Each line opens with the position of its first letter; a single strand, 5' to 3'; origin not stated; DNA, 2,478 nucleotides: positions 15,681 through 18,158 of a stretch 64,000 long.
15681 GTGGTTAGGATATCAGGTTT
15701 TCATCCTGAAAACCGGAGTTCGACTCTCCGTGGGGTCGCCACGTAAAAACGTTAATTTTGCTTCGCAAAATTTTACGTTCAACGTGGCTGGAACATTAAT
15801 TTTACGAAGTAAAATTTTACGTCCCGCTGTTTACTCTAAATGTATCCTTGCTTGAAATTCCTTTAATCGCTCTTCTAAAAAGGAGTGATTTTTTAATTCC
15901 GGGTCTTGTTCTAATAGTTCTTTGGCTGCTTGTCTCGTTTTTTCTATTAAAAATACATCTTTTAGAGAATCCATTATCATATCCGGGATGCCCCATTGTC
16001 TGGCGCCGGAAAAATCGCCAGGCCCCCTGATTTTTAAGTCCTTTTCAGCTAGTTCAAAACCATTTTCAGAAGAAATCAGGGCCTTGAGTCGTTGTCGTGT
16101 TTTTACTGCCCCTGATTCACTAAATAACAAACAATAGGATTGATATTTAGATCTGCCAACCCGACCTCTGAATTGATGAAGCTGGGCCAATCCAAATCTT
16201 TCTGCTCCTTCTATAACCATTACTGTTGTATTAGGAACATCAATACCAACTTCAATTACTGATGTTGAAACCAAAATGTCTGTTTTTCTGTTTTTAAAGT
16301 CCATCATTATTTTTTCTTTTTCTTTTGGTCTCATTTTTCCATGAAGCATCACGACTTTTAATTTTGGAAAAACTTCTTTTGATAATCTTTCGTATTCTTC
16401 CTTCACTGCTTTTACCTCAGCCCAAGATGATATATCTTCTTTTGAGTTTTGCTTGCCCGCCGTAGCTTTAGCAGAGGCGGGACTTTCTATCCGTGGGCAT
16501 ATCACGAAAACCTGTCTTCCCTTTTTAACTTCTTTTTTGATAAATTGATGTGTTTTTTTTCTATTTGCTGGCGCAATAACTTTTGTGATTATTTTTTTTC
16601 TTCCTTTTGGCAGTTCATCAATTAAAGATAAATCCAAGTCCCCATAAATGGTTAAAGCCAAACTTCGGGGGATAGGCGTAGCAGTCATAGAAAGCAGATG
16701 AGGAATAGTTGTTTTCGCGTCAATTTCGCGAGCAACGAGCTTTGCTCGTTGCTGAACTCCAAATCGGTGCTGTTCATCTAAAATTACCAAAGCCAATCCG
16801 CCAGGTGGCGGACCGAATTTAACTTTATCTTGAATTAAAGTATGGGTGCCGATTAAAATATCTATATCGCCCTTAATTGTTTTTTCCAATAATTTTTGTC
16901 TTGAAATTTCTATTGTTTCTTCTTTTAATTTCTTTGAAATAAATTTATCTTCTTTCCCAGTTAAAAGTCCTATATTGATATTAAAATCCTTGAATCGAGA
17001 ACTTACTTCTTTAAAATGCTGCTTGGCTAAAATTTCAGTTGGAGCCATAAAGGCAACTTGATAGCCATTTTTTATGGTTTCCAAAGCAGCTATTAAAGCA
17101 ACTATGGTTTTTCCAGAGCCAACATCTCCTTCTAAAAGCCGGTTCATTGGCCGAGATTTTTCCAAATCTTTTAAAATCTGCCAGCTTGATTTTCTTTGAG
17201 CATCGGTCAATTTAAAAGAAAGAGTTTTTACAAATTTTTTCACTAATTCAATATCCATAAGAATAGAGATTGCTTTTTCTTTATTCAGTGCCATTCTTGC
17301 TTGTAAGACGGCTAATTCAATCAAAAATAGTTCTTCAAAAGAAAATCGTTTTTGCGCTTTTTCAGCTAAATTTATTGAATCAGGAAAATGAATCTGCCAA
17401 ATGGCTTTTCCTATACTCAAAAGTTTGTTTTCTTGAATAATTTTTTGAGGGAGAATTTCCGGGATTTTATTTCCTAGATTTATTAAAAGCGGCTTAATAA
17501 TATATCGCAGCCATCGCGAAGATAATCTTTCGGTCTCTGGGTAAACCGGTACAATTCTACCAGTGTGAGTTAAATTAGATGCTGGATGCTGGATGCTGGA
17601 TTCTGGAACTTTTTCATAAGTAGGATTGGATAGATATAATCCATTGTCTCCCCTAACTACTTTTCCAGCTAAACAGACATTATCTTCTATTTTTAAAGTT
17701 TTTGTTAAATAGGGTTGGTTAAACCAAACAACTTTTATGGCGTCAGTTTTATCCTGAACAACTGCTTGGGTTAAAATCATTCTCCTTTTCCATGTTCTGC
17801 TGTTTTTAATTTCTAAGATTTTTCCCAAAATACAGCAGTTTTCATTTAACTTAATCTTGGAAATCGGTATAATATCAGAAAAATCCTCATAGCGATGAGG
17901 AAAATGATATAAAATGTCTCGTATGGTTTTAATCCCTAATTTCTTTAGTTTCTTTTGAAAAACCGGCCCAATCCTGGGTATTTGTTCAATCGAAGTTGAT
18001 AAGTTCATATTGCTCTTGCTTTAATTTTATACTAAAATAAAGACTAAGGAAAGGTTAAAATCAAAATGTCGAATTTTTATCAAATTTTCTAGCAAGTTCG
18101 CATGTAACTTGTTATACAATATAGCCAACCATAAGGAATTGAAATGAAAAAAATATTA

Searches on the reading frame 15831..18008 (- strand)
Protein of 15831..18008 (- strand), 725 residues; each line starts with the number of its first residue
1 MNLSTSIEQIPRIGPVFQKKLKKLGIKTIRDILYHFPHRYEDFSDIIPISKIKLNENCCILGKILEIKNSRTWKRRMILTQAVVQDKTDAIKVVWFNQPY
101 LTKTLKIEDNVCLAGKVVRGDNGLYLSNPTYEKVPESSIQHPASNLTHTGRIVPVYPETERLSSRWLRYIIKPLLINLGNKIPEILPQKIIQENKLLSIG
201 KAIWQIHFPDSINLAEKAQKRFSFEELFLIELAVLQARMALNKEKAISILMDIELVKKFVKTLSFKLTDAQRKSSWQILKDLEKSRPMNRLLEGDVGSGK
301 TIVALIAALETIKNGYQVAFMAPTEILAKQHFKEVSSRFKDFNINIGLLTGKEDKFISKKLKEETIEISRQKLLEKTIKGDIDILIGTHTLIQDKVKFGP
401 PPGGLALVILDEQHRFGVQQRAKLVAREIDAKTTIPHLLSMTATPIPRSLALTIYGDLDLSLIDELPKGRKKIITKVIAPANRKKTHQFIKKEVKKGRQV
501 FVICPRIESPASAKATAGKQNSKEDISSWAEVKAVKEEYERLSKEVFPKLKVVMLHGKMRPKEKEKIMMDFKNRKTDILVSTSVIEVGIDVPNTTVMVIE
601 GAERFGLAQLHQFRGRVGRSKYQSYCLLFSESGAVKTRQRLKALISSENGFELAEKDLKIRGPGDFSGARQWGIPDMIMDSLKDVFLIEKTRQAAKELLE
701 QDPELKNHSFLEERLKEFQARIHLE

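Call 33: find_encoding_contigs(protein=window:15831-18008:-, flank=10000, max_places=2)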
Protein window:15831-18008:- (725 aa): 5 contigs read that carry it; 1 place shown.
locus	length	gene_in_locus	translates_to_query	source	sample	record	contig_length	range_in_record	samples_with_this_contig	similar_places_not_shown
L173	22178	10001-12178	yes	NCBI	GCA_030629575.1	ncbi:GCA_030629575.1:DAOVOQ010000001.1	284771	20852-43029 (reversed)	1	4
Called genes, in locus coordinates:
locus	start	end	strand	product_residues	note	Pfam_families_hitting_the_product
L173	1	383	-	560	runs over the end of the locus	PF01471:PG_binding_1 (weak), PF00404:Dockerin_1, PF13385:Laminin_G_3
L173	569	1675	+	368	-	PF00575:S1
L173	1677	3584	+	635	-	PF06480:FtsH_ext, PF06068:TIP49 (weak), PF13191:AAA_16 (faint), PF00004:AAA, PF20720:nSTAND3 (faint), PF17862:AAA_lid_3, PF01434:Peptidase_M41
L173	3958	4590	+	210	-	PF00849:PseudoU_synth_2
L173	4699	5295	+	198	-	PF01245:Ribosomal_L19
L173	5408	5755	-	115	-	PF01050:MannoseP_isomer, PF07883:Cupin_2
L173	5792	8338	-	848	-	PF01074:Glyco_hydro_38N, PF03065:Glyco_hydro_57, PF09261:Alpha-mann_mid, PF07748:Glyco_hydro_38C, PF17677:Glyco_hydro38C2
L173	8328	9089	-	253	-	PF05116:S6PP (faint), PF08282:Hydrolase_3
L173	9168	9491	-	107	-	-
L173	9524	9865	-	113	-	-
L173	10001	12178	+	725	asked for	PF17191:RecG_wedge, PF00270:DEAD, PF04851:ResIII, PF00271:Helicase_C, PF22590:Cas3-like_C_2 (weak), PF19833:RecG_dom3_C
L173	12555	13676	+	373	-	PF00814:TsaD, PF22521:HypF_C_2 (weak)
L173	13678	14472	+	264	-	PF13367:PrsW-protease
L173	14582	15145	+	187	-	PF00011:HSP20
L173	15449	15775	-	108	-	PF04956:TrbC (faint), PF18895:T4SS_pilin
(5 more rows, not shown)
